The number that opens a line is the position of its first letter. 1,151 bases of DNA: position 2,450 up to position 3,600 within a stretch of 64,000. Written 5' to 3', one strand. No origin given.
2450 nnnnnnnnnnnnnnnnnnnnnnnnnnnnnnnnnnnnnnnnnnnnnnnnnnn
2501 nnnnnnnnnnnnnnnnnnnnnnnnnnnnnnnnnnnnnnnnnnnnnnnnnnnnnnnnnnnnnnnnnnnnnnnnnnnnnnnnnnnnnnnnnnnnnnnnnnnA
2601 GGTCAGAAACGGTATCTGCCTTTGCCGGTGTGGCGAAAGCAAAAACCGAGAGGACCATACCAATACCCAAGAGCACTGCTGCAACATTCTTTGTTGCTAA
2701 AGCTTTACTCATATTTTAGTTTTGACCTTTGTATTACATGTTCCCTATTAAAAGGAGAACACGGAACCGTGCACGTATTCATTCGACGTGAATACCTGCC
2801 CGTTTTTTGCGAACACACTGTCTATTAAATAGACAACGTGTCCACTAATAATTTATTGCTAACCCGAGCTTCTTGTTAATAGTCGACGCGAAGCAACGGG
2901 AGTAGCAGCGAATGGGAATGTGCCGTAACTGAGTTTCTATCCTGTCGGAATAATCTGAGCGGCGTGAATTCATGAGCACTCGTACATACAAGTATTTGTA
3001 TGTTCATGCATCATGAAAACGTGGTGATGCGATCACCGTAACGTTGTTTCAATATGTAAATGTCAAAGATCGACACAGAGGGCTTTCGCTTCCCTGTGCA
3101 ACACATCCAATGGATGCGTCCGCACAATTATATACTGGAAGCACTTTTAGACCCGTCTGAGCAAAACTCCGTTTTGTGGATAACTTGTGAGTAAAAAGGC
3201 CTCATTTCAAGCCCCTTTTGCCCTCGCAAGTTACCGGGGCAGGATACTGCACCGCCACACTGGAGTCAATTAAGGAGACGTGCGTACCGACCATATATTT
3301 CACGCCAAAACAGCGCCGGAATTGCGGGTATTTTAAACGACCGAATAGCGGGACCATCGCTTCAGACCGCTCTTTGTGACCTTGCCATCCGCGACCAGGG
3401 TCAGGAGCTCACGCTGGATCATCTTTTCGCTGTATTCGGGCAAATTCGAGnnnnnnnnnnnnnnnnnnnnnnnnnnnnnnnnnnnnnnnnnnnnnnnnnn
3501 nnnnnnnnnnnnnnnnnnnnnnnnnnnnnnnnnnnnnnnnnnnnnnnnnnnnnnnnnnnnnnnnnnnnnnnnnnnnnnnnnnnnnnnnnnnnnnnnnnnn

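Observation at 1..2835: Giant surface-protein gene missed by the ORF track, with a 17-bp perfect palindrome in its long upstream region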

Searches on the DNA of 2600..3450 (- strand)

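Call 17: search_rna_families(source=window, start=2600, end=3450, threshold=evalue, max_evalue=10)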
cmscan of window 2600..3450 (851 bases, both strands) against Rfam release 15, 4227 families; matches with E-value up to 10: 2.
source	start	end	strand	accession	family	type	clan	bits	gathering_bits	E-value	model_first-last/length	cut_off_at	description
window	2964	3021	+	RF04217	mir-297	Gene; miRNA;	-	19.9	90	1.2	1-71/71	no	mir-297 microRNA precursor family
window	2811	2844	-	RF03386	mir-1994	Gene; miRNA;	-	15.7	47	4.3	9-56/66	no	mir-1994 microRNA precursor family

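Call 50: build_rna_model(alignment_id=A5, structure=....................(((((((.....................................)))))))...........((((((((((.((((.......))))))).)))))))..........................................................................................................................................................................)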
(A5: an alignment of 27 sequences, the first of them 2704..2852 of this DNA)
Model R1 built from alignment A5 (27 sequences, 289 columns); structure: as given.
model positions 137; base pairs 21; branch points 1; effective number of sequences 4.26; information 0.59 bits per position. Calibrated on 0.2 Mb of random sequence (short: E-values are rough).
structure used (alignment columns):
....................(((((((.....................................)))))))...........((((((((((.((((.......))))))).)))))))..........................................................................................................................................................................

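Call 51: search_with_rna_model(model_id=R1, sources=[window, L003, L004, L005, L006, L007, L008, L009, L010, L011, L012, L013, L014, L015, L016, L017, L018, L019, L020, L021, L022, L023, L024, L025, L026, L027, L028, L029, L030, L031, L032, L033, L034, L035, L036, L037, L038, L039, L040, L041, L042, L043, L044, L045, L046, L047, L048, L049, L050, L051, L052, L053, L054, L055, L056, L057, L058, L059, L060, L061, L062, L063, L064, L065, L066, L067, L068, L069, L070, L071, L072, L073, L074, L075, L076, L077, L078, L079, L080, L081, L082], max_evalue=0.01, make_alignment=true)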
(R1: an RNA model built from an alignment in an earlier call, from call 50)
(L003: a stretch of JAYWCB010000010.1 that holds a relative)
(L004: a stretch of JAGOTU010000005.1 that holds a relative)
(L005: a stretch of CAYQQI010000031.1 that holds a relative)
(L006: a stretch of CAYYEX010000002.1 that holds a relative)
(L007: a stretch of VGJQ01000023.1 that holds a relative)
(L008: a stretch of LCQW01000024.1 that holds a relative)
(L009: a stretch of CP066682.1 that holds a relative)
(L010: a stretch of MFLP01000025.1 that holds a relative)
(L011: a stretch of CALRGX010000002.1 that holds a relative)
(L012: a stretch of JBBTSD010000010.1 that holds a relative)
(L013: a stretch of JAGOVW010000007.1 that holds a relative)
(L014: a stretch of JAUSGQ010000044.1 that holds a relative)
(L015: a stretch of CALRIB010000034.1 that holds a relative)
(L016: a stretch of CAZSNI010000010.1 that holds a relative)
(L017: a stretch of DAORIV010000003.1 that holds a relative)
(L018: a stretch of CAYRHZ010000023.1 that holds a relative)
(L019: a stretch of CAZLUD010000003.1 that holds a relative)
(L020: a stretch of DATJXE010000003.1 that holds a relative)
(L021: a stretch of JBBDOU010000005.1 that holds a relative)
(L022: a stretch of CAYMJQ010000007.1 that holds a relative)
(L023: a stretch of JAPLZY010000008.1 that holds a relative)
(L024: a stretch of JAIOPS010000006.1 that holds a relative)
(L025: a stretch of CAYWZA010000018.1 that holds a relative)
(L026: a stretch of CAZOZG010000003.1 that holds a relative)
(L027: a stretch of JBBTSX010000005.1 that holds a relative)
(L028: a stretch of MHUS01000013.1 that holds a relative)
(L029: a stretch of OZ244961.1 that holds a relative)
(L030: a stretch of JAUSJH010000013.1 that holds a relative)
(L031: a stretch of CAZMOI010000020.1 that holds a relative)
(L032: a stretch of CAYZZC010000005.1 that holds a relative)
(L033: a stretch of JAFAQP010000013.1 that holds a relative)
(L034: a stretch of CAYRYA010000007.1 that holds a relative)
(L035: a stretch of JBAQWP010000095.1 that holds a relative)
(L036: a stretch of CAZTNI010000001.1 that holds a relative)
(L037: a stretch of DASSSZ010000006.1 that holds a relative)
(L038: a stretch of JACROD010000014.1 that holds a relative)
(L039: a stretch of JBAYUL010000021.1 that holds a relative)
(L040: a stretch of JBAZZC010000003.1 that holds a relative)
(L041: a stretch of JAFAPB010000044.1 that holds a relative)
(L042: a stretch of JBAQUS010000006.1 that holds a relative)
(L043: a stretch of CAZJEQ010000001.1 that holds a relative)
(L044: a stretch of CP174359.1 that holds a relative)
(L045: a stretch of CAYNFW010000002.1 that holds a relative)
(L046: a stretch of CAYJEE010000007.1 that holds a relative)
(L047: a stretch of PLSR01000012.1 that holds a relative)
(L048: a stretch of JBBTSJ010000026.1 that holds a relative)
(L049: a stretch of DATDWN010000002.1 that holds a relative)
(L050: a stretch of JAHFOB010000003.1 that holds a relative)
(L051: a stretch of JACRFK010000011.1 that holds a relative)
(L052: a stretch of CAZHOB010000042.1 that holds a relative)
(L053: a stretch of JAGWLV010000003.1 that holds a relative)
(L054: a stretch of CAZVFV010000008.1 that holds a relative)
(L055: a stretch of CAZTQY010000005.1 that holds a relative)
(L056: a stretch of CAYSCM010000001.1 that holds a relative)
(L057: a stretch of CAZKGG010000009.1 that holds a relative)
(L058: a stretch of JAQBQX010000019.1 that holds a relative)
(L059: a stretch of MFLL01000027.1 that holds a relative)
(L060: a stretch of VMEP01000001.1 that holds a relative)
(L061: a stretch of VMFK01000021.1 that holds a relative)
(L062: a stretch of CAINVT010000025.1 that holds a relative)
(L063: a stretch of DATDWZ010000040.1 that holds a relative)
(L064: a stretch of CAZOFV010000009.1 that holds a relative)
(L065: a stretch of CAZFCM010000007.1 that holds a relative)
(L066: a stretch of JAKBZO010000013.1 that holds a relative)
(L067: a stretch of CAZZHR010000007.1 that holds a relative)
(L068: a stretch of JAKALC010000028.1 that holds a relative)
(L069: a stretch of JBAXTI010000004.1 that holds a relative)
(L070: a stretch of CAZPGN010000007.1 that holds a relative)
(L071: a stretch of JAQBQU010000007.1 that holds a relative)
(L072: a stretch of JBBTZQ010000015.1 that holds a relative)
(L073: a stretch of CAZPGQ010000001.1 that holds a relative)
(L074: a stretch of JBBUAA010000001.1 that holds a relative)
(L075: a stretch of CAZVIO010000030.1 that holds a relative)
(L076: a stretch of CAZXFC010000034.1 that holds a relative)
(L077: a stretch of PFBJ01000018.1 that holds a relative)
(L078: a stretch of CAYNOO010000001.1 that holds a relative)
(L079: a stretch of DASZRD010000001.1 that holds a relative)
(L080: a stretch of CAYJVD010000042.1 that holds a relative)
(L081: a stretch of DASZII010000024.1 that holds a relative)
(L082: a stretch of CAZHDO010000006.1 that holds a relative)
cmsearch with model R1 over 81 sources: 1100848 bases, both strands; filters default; matches with E-value up to 0.01: 32.
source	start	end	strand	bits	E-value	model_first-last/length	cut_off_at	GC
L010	5871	6009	+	120.8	1e-16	1-137/137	no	0.36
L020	5881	6009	+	115.5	8e-16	1-137/137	no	0.4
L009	5877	6009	+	112.7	2.3e-15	1-137/137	no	0.38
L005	4360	4496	+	112.3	2.7e-15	1-137/137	no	0.34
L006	5873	6009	+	110.5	5.4e-15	1-137/137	no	0.39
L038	5853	6009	+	106.4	2.6e-14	1-137/137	no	0.37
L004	4893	5033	+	105.6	3.5e-14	1-137/137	no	0.34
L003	5870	6009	+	105.4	3.9e-14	1-137/137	no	0.36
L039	5881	6009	+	105.2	4.2e-14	1-137/137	no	0.43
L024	5868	6009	+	104.4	5.6e-14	1-137/137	no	0.39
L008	5857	6009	+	103.8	7.2e-14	1-137/137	no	0.37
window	2704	2852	-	102.4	1.2e-13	1-137/137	no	0.37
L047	5871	6009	+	101.9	1.5e-13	1-137/137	no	0.39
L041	5892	6009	+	100.9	2.2e-13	1-137/137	no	0.44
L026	5890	6009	+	98.2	6e-13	1-137/137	no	0.47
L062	5872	6009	+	98.2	6.1e-13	1-137/137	no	0.38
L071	5875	6009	+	97.9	6.9e-13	1-137/137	no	0.41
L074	2187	2355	+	97.2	8.8e-13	1-137/137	no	0.38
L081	5871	6009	+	96.7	1.1e-12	1-137/137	no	0.43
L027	5886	6009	+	94.9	2.1e-12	1-137/137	no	0.51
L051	5424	5558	+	94.4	2.6e-12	1-137/137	no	0.41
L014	5839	6009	+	92.7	5.1e-12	1-137/137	no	0.36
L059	5883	6009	+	92.5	5.4e-12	1-137/137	no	0.48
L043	5887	6009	+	90.5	1.2e-11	1-137/137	no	0.33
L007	5768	6009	+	90.3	1.3e-11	1-137/137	no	0.4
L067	5872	6009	+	89.4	1.8e-11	1-137/137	no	0.49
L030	5835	6009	+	86.4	5.6e-11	1-137/137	no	0.41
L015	5153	5290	+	79.8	7.3e-10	1-137/137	no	0.39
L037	5878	6009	+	68.2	6.2e-08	1-137/137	no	0.48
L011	5873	6009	+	48.3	0.00013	1-137/137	no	0.4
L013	5873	6009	+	45.4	0.00039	1-137/137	no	0.42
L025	5705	5847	+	42.9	0.001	1-137/137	no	0.38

Alignment A7: 32 matches aligned to the model, 273 columns, each read 5' to 3' on its own strand. Consensus structure (alignment columns), stored with it:
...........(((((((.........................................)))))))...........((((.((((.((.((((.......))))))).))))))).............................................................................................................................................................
